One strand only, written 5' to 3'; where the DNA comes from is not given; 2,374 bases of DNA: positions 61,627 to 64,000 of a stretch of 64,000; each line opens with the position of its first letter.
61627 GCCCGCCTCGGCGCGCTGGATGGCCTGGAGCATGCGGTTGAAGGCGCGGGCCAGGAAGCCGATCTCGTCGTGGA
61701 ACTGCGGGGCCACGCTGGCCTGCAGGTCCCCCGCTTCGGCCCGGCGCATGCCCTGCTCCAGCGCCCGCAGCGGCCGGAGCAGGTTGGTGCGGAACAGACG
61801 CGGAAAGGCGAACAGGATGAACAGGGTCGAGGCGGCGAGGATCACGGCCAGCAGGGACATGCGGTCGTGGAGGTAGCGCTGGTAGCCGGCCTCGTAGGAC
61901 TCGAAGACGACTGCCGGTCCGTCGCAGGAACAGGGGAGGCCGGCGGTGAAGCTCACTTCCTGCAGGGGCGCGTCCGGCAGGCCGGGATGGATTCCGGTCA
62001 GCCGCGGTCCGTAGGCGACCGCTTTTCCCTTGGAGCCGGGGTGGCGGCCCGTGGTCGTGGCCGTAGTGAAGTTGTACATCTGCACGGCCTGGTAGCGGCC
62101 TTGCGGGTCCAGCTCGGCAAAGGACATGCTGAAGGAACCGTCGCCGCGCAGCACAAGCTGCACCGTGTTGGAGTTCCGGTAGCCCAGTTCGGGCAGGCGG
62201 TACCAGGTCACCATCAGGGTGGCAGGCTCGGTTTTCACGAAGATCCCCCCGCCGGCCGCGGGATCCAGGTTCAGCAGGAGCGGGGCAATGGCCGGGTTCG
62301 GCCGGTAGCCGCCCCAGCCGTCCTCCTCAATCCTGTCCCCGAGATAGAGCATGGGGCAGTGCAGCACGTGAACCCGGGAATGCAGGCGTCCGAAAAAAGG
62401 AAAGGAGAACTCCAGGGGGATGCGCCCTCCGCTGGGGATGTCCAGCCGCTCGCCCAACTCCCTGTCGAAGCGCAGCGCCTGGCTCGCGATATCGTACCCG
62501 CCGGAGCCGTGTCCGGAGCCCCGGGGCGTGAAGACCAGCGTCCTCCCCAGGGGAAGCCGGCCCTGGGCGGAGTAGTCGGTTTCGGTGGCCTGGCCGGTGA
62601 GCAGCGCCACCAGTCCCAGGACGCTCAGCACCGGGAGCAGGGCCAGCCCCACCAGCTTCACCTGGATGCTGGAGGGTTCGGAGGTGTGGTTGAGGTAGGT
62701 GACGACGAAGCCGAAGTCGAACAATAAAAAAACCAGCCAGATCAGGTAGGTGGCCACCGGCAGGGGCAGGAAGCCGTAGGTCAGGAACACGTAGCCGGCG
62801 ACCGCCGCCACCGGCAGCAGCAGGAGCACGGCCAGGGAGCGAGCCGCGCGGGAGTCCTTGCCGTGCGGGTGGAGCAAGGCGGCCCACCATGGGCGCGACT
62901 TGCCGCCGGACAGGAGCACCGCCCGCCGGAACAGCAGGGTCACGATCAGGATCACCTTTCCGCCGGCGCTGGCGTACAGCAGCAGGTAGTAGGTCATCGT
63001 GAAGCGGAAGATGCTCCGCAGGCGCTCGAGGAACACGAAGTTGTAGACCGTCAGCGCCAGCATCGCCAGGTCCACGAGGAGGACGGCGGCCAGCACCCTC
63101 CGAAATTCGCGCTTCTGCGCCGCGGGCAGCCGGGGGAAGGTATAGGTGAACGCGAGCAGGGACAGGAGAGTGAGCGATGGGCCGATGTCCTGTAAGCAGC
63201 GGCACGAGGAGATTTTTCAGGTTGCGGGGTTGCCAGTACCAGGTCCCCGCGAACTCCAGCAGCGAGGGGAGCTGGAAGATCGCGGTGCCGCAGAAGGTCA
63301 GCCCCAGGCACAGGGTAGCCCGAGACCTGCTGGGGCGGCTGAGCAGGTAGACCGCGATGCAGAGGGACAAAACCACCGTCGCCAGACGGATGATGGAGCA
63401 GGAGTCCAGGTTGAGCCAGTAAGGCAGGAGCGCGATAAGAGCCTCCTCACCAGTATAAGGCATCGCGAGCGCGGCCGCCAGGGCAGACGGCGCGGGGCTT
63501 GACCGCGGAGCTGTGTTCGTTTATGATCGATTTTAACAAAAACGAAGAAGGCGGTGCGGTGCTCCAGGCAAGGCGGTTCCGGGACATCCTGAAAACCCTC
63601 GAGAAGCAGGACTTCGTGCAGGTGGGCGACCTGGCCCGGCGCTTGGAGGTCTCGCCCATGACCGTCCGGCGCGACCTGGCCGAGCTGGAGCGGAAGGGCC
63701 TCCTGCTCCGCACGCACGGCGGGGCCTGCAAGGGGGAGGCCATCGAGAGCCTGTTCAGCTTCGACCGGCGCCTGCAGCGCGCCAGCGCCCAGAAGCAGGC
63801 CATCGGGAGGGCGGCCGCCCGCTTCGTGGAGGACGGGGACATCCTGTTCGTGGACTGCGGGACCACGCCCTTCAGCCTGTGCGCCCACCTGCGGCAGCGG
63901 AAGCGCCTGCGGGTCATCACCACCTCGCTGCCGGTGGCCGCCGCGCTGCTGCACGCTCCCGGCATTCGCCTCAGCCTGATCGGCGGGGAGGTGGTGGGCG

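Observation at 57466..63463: Self-contained histidine kinase / sigma-54 activator / radical SAM module with a consensus sigma-54 promoter abutting the radical SAM start codon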

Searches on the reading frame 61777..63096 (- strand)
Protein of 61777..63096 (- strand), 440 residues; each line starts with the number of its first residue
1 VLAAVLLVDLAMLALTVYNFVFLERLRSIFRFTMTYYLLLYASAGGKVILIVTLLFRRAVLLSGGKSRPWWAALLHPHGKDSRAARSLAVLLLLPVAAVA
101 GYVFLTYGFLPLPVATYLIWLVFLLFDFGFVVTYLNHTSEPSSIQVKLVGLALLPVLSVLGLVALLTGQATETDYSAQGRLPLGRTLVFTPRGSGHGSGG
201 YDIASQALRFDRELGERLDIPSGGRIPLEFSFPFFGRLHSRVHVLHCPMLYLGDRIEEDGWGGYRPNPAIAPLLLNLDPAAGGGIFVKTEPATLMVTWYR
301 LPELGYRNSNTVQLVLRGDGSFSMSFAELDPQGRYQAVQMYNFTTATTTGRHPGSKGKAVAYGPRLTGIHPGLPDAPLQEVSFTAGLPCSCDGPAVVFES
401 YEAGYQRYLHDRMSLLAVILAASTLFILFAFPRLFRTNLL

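Call 55: find_homologous_proteins(query=window:61777-63096:-, max_evalue=0.00001)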
Query window:61777-63096:- (440 aa): 8 proteins with E <= 0.00001 among 8000 candidates.
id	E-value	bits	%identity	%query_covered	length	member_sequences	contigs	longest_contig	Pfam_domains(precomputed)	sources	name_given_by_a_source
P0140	2.9e-127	443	63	75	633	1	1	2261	PF00672.31,PF02518.32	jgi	jgi:signal transduction histidine kinase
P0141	4.8e-116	406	47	96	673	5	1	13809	PF00672.31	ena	-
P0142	5.8e-98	347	45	88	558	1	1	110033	-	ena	-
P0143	3.3e-95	338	46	83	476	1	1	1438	-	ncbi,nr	ncbi:MAG TPA: hypothetical protein VFB30_13565, partial [Spirochaetia bacterium]|nr:hypothetical pro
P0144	4.6e-95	337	99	35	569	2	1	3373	PF00672.31,PF13426.14,PF13188.14,PF26769.1,PF02518.32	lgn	-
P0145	4.5e-92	327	49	72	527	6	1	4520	PF00672.31,PF26769.1,PF00211.26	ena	-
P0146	1.1e-82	296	57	52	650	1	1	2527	PF00672.31,PF02518.32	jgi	jgi:signal transduction histidine kinase/HAMP domain-containing protein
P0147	2.6e-82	295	49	80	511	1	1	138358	PF00672.31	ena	-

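Call 56: find_encoding_contigs(protein=P0142, flank=8000, max_places=1)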
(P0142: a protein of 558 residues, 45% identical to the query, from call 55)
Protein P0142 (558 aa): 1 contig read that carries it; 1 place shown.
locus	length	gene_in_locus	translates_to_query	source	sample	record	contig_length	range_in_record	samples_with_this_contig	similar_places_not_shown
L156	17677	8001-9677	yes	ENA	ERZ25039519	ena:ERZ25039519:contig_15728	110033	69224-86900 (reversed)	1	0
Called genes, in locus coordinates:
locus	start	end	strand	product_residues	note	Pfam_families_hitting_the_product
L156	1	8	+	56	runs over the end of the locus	-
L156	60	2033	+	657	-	PF04185:Phosphoesterase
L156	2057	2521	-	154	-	PF00873:ACR_tran, PF02355:SecD_SecF_C (weak)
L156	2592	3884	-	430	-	PF00873:ACR_tran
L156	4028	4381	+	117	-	-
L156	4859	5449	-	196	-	-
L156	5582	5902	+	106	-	PF07978:NIPSNAP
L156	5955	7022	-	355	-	PF00487:FA_desaturase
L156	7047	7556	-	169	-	PF12867:DinB_2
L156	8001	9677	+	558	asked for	-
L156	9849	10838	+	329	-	PF02518:HATPase_c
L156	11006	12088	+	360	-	PF00158:Sigma54_activat, PF14532:Sigma54_activ_2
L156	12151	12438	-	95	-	-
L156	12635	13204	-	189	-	PF01336:tRNA_anti-codon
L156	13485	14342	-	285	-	PF07733:DNA_pol3_alpha, PF17657:DNA_pol3_finger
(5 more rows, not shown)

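Call 57: find_encoding_contigs(protein=P0147, flank=8000, max_places=1)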
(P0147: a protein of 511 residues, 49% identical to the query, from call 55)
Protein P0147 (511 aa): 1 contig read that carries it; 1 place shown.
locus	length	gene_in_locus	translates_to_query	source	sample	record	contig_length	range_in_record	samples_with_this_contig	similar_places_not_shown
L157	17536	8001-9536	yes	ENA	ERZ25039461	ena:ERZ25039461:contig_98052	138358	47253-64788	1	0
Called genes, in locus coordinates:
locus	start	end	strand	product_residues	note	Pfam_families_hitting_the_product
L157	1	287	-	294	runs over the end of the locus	-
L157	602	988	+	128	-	-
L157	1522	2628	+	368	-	PF00890:FAD_binding_2 (weak), PF01266:DAO, PF01494:FAD_binding_3, PF03486:HI0933_like (faint), PF05834:Lycopene_cycl (weak), PF07992:Pyr_redox_2, PF12831:FAD_oxidored (weak), PF01266:DAO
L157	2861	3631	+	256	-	PF06167:Peptidase_M90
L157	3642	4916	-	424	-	-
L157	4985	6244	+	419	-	PF13091:PLDc_2, PF00614:PLDc (faint), PF13091:PLDc_2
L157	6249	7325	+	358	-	-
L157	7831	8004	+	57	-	-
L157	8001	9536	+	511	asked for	PF00672:HAMP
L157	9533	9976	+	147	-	-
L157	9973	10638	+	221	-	PF00072:Response_reg, PF00158:Sigma54_activat, PF14532:Sigma54_activ_2 (weak)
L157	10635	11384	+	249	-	PF00158:Sigma54_activat, PF14532:Sigma54_activ_2, PF25601:AAA_lid_14, PF02954:HTH_8 (weak)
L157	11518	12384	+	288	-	PF03783:CsgG (weak)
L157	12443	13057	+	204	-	-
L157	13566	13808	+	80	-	-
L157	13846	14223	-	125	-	PF00072:Response_reg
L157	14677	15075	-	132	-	-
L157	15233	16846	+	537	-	PF01841:Transglut_core (weak)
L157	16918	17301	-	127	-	PF00076:RRM_1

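Call 75: search_protein_families(library=pfam, alignment_id=A3, max_evalue=1)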
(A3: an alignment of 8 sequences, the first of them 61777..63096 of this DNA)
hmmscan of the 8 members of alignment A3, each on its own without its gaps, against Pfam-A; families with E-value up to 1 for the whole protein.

A. member 1, window:61777-63096:- (440 aa): 0 families

B. families by the number of members that match (of 8 scanned): 11 families
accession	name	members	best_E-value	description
PF00672.30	HAMP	5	5.5e-15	HAMP domain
PF02518.31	HATPase_c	2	3.9e-24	Histidine kinase-, DNA gyrase B-, and HSP90-like ATPase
PF13581.12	HATPase_c_2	2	0.00075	Histidine kinase-like ATPase domain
PF00211.25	Guanylate_cyc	1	5.1e-09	Adenylate and Guanylate cyclase catalytic domain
PF00512.31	HisKA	1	0.0033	His Kinase A (phospho-acceptor) domain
PF13188.13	PAS_8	1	0.035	PAS domain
PF23933.1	DUF7269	1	0.051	Family of unknown function (DUF7269)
PF13589.12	HATPase_c_3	1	0.11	Histidine kinase-, DNA gyrase B-, and HSP90-like ATPase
PF13426.13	PAS_9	1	0.16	PAS domain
PF12725.13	DUF3810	1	0.33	Protein of unknown function (DUF3810)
PF09877.14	EhaL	1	0.48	Energy-converting hydrogenase subunit EhaL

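Call 79: predict_structure(alignment_id=A3)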
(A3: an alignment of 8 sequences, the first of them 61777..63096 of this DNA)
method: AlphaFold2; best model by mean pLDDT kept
length: 440 residues; sequences in the alignment: 8
mean_pLDDT: 43.1   pTM: 0.33
mean pLDDT of the five models: 43.1, 41.2, 40.6, 38.7, 37.3
residues with pLDDT >= 90: 0; 70-90: 0; 50-70: 130; < 50: 310
segments of 3 or more residues with pLDDT < 50: 1-11, 14-38, 101-116, 134-153, 155-224, 233-237, 246-248, 255-282, 300-310, 318-321, 327-334, 340-426, 428-440
pLDDT, mean of each block of 10 residues (from residue 1): 47 48 38 46 53 56 54 53 52 53 42 48 54 46 44 47 38 28 24 28 31 36 54 52 54 47 41 38 57 61 40 53 48 48 34 28 29 28 28 27 38 42 46 41
secondary structure, 60 per line:
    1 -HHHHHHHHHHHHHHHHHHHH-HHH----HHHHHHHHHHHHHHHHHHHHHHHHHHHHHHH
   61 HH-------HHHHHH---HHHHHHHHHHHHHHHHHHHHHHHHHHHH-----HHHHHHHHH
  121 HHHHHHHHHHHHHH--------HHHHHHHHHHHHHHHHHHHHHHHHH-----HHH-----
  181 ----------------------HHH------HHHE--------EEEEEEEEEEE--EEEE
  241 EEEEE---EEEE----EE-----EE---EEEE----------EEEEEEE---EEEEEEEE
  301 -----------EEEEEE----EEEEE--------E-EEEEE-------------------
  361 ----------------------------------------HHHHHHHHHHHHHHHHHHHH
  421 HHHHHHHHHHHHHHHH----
elements in order: H2-21 H30-62 H70-75 H79-106 H112-134 H143-167 E224-234 E237-245 E249-252 E269-272 E283-289 E293-300 E312-317 E322-326 E337-341 H401-436

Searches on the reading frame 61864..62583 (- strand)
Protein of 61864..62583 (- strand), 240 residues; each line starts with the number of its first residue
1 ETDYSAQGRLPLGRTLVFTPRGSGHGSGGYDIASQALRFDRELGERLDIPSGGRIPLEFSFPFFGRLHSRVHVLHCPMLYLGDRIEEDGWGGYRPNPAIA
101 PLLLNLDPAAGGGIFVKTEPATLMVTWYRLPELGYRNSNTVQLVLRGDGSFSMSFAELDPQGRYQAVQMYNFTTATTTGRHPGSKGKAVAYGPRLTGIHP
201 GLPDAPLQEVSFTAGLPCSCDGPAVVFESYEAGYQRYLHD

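Call 44: search_protein_families(library=pfam, proteins=[window:61864-62583:-], max_evalue=0.01)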
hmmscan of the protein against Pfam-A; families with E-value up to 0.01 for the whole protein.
window:61864-62583:- (240 aa): 0 families

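Call 84: search_protein_representatives(protein=window:61864-62583:-)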
Query: 240 residues. Proteins with E-value up to 0.001 (for the whole library): 589; up to 1e-10: 139; up to 1e-30: 13. The best 150 are listed.
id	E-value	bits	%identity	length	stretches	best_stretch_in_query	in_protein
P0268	1.4e-99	349.2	67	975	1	1-239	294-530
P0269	2.7e-68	246.7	51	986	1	13-239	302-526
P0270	3.0e-62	226.9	48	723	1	26-239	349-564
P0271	1.8e-61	224.3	48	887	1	3-239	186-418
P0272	1.2e-60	221.6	48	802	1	4-239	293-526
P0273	1.5e-60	221.3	46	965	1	3-239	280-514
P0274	4.1e-58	213.4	49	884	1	4-239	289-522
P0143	3.5e-53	197.2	52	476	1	3-201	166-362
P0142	2.8e-52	194.2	49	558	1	2-209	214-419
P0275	6.1e-52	193.1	44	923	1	11-240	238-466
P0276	7.0e-50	186.4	48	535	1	56-239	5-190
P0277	9.6e-48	179.4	39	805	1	2-240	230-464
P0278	1.1e-38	149.8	36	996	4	13-149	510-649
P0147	2.9e-29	118.9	55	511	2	1-121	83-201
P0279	2.2e-27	112.7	40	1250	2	27-165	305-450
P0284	7.8e-22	94.5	27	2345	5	54-158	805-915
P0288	7.5e-21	91.3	28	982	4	18-161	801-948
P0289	1.4e-20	90.4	37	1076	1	20-198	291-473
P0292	4.2e-20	88.8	39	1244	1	27-183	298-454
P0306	1.3e-17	80.7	36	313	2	19-158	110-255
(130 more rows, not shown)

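Call 85: search_protein_families(library=pfam, proteins=[P0284, P0288, P0292, P0289, P0268, P0306], max_evalue=0.001)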
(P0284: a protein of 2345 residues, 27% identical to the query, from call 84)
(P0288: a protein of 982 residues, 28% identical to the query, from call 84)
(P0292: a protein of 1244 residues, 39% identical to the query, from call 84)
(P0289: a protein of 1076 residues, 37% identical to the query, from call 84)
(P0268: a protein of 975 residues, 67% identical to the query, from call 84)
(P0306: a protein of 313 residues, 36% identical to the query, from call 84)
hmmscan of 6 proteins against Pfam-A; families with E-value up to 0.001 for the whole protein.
P0284 (2345 aa): 10 families
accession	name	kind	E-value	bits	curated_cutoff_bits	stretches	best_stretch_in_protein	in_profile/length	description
PF17210.9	SdrD_B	-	4.2e-67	223.8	29.7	6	694-778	7-87/112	SdrD B-like domain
PF00082.27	Peptidase_S8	-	2.4e-37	129.3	21.8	1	116-362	3-273/288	Subtilase family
PF06119.19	NIDO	-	9.3e-30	104.4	25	2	1718-1768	3-51/186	Nidogen-like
PF13620.12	CarboxypepD_reg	-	4.4e-29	101.1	32.3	2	410-456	11-53/82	Carboxypeptidase regulatory-like domain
PF17802.7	SpaA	-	8.6e-22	77.5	23.1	1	410-461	13-62/91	Prealbumin-like fold domain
PF00353.25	HemolysinCabind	-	2.6e-17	62.9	23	3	2238-2271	2-35/36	RTX calcium-binding nonapeptide repeat (4 copies)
PF13715.12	CarbopepD_reg_2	-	1e-07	32.3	32.2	0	431-456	24-49/88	CarboxypepD_reg-like domain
PF22148.1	Fervidolysin_NPro-like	-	1.3e-07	32.3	21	1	11-78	17-81/81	Fervidolysin N-terminal prodomain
PF23193.1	NOMO_3rd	-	6.7e-07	29.8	27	0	433-455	60-82/120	NOMO third transthyretin-like domain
PF00775.27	Dioxygenase_C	-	3.6e-05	23.8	27.3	0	433-456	76-99/182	Dioxygenase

P0288 (982 aa): 1 family
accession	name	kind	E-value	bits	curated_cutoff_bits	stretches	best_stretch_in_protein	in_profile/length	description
PF06119.19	NIDO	-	1.3e-17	64.8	25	0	905-937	79-112/186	Nidogen-like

P0292 (1244 aa): 5 families
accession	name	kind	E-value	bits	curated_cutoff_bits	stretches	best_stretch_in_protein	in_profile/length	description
PF02518.31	HATPase_c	-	4.6e-31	108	26.4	1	687-796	2-110/111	Histidine kinase-, DNA gyrase B-, and HSP90-like ATPase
PF00072.30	Response_reg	-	1.7e-29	102.6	30.2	1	835-948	1-111/111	Response regulator receiver domain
PF00211.25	Guanylate_cyc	-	5.2e-20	72.3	21.9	1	987-1160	6-177/183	Adenylate and Guanylate cyclase catalytic domain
PF00512.31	HisKA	-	4e-18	65.7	26.9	1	573-640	2-66/66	His Kinase A (phospho-acceptor) domain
PF00672.30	HAMP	-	4.5e-06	27.3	25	1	519-567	4-52/53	HAMP domain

P0289 (1076 aa): 5 families
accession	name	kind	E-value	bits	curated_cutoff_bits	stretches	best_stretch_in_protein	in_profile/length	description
PF02518.31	HATPase_c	-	4.7e-26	91.8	26.4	1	722-834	2-107/111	Histidine kinase-, DNA gyrase B-, and HSP90-like ATPase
PF00072.30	Response_reg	-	1.6e-23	83.4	30.2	1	868-977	2-109/111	Response regulator receiver domain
PF00512.31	HisKA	-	2.3e-21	76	26.9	1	608-674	1-66/66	His Kinase A (phospho-acceptor) domain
PF00672.30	HAMP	-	6.9e-12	45.9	25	1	520-571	1-52/53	HAMP domain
PF23198.2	PDE8A_N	-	8.7e-05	22.9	29.6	1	883-958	29-105/147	PDE8A-like, N-terminal domain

P0268 (975 aa): 5 families
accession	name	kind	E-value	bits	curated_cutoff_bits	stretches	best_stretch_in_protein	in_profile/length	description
PF02518.31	HATPase_c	-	2.7e-24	86.2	26.4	1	864-974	1-110/111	Histidine kinase-, DNA gyrase B-, and HSP90-like ATPase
PF00672.30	HAMP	-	1.5e-12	48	25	1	555-605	2-52/53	HAMP domain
PF00512.31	HisKA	-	2.2e-07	31.2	26.9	1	733-819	4-64/66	His Kinase A (phospho-acceptor) domain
PF13188.13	PAS_8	-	4.1e-05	23.8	21.8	1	614-655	6-45/65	PAS domain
PF13426.13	PAS_9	-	0.00051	20.7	27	0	620-707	2-103/103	PAS domain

P0306 (313 aa): 1 family
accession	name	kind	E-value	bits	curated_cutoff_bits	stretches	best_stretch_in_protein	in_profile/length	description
PF06119.19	NIDO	-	8.5e-07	29.6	25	0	163-219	2-56/186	Nidogen-like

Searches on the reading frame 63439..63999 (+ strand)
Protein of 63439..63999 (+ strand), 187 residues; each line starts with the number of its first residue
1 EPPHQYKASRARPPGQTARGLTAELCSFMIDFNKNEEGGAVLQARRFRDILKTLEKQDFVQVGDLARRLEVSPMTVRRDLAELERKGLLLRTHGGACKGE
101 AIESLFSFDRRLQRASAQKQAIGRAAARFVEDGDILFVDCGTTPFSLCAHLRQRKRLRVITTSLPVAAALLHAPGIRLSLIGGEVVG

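Call 44: search_protein_families(library=pfam, proteins=[window:63439-63999:+], max_evalue=0.01)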
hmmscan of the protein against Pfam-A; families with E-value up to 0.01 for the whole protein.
window:63439-63999:+ (187 aa): 20 families
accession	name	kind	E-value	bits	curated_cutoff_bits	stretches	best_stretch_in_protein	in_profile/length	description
PF00455.28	DeoRC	-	4.7e-20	72.6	31.8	1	116-185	3-72/160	DeoR C terminal sensor domain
PF08220.18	HTH_DeoR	-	1.2e-18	67.1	21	1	46-96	1-51/57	DeoR-like helix-turn-helix domain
PF08279.18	HTH_11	-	1e-09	38.5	25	1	48-90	3-46/55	HTH domain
PF01325.25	Fe_dep_repress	-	1.5e-06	28.7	26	1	48-89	11-52/60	Iron dependent repressor, N-terminal DNA binding domain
PF01047.28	MarR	-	1.5e-06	28.4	24.6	1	50-93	8-51/59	MarR family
PF00392.27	GntR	-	1.6e-06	28.1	27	1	58-97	22-62/64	Bacterial regulatory proteins, gntR family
PF13412.12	HTH_24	-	1.9e-05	24.6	21.9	1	48-88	6-46/48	Winged helix-turn-helix DNA-binding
PF25212.1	HVO_A0114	-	2.2e-05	24.6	27.6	1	29-96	7-73/84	HVO_A0114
PF12802.13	MarR_2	-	0.00054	20.5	27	1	60-89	21-50/61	MarR family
PF01022.26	HTH_5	-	0.00054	20.2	22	1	49-88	6-44/47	Bacterial regulatory protein, arsR family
PF25213.1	HVO_A0261_N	-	0.00056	20.2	35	1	48-94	14-59/86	HVO_A0261 N-terminal domain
PF09339.16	HTH_IclR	-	0.00073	19.7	22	1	49-89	7-48/52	IclR helix-turn-helix domain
PF12840.13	HTH_20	-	0.00075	19.9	27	1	49-89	8-48/51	Helix-turn-helix domain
PF13730.12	HTH_36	-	0.00085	19.5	25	1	59-89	25-55/55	Helix-turn-helix domain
PF17782.7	DprA_WH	-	0.0027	18.2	22.9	1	49-95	16-61/61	DprA winged helix domain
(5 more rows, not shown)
